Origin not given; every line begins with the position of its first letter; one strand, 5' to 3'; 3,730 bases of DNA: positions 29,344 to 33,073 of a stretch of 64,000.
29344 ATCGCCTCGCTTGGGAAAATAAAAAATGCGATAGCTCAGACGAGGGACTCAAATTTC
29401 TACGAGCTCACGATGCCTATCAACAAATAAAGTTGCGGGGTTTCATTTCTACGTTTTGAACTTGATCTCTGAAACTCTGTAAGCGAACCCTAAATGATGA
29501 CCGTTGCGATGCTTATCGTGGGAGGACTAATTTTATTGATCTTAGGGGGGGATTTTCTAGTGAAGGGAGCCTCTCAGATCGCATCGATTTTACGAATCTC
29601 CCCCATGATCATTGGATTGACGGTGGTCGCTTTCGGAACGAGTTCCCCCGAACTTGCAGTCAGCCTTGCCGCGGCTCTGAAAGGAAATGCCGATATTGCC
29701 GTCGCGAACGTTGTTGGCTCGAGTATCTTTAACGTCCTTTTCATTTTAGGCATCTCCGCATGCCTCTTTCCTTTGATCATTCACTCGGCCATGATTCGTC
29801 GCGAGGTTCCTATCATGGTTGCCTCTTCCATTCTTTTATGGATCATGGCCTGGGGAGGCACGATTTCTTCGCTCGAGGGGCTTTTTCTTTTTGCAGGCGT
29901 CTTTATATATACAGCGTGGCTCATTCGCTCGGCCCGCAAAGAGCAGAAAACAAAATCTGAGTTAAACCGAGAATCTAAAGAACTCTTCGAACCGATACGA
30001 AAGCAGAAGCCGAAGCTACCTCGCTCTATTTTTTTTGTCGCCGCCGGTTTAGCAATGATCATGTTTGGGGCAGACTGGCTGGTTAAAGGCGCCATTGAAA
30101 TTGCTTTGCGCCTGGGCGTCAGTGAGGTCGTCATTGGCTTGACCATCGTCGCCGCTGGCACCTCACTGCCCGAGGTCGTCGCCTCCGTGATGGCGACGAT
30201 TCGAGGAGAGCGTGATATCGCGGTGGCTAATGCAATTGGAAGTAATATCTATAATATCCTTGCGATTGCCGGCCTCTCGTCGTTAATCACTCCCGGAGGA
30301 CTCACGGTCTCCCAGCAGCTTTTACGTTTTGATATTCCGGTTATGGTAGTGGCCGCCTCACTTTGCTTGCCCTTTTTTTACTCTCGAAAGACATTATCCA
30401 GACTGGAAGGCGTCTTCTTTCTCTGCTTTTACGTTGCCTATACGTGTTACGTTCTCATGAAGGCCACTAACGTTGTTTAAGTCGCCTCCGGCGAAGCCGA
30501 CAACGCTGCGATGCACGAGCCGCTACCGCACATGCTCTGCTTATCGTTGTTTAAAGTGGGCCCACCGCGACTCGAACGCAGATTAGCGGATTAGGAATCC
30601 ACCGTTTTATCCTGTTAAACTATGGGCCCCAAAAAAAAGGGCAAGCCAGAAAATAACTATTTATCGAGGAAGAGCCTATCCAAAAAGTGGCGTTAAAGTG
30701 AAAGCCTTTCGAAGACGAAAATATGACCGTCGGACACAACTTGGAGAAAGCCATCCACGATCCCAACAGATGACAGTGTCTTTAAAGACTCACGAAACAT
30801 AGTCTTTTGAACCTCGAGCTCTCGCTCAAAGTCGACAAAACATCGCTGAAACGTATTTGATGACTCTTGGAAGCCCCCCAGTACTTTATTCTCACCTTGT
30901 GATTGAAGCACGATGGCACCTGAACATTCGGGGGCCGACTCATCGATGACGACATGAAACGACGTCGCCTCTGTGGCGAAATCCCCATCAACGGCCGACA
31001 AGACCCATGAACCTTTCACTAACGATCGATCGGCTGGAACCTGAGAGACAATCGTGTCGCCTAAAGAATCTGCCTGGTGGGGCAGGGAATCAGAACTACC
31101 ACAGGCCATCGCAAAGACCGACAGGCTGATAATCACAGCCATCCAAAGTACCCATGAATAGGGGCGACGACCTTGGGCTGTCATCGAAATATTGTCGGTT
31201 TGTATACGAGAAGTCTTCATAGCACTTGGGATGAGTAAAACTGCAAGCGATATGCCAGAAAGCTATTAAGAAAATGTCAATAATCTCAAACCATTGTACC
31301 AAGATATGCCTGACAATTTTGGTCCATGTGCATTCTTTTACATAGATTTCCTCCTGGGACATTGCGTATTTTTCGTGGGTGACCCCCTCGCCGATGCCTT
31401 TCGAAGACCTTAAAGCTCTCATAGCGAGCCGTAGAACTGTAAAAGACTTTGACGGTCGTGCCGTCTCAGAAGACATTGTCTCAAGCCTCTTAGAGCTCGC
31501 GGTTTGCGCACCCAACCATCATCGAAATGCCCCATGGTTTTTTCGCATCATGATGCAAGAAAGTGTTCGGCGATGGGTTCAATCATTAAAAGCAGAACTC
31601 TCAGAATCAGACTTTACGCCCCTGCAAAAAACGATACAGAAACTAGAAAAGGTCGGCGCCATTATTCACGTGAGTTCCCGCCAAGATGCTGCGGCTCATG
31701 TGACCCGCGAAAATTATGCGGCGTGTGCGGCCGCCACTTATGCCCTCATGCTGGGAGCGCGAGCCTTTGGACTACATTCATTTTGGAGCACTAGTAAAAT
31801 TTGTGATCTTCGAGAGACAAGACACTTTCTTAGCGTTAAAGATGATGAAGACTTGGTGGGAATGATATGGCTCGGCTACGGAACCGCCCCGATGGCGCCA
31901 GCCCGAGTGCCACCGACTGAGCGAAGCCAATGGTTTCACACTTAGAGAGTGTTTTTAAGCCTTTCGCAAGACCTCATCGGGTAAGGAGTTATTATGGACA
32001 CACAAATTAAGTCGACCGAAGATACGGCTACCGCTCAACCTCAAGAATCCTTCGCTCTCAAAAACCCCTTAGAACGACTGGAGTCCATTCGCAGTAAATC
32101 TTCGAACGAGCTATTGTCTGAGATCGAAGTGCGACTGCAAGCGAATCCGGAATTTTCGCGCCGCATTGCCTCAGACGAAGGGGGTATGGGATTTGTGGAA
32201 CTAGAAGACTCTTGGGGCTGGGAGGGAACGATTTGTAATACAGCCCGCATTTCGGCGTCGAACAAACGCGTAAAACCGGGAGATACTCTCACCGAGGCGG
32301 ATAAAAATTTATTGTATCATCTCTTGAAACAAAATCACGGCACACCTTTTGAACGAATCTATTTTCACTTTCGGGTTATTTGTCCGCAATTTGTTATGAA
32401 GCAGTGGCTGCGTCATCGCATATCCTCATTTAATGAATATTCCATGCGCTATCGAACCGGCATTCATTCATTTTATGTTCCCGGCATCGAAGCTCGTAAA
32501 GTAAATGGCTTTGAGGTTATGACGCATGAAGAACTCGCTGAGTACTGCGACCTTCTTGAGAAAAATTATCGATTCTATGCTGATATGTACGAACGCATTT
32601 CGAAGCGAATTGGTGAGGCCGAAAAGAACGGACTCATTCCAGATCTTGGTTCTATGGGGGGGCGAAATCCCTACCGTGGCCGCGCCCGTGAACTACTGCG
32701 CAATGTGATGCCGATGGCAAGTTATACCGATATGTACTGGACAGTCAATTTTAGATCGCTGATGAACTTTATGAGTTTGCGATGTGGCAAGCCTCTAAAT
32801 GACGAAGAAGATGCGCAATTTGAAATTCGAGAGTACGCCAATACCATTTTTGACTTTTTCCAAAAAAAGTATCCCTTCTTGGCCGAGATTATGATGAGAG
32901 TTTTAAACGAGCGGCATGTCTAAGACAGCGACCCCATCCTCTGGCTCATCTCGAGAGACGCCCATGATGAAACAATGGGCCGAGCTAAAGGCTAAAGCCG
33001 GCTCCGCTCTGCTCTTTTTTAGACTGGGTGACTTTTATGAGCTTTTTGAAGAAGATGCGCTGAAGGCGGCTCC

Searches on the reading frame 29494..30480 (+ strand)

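Call 34: search_protein_families(library=pfam, proteins=[window:29494-30480:+], max_evalue=0.001)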
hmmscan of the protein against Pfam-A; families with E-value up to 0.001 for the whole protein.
window:29494-30480:+ (328 aa): 1 family
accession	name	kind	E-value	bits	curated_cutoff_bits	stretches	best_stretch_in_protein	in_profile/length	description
PF01699.29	Na_Ca_ex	-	5.4e-65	218.4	24.9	2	178-321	2-150/151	Sodium/calcium exchanger protein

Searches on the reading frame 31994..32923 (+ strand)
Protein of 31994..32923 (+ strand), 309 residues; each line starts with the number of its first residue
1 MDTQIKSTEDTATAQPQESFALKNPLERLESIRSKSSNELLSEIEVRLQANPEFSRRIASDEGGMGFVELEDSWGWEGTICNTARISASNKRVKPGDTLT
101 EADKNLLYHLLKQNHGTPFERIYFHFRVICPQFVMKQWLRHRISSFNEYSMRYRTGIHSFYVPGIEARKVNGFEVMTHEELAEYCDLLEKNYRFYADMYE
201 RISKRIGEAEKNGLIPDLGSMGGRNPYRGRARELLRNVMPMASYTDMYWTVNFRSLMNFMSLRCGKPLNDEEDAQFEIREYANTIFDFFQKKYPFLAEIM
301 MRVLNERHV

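Call 34: search_protein_families(library=pfam, proteins=[window:31994-32923:+], max_evalue=0.001)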
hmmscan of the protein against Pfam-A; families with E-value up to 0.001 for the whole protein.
window:31994-32923:+ (309 aa): 1 family
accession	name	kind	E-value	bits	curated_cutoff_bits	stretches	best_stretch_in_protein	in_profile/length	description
PF02511.20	Thy1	-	7.7e-44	150.2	24.8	1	71-294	3-190/191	Thymidylate synthase complementing protein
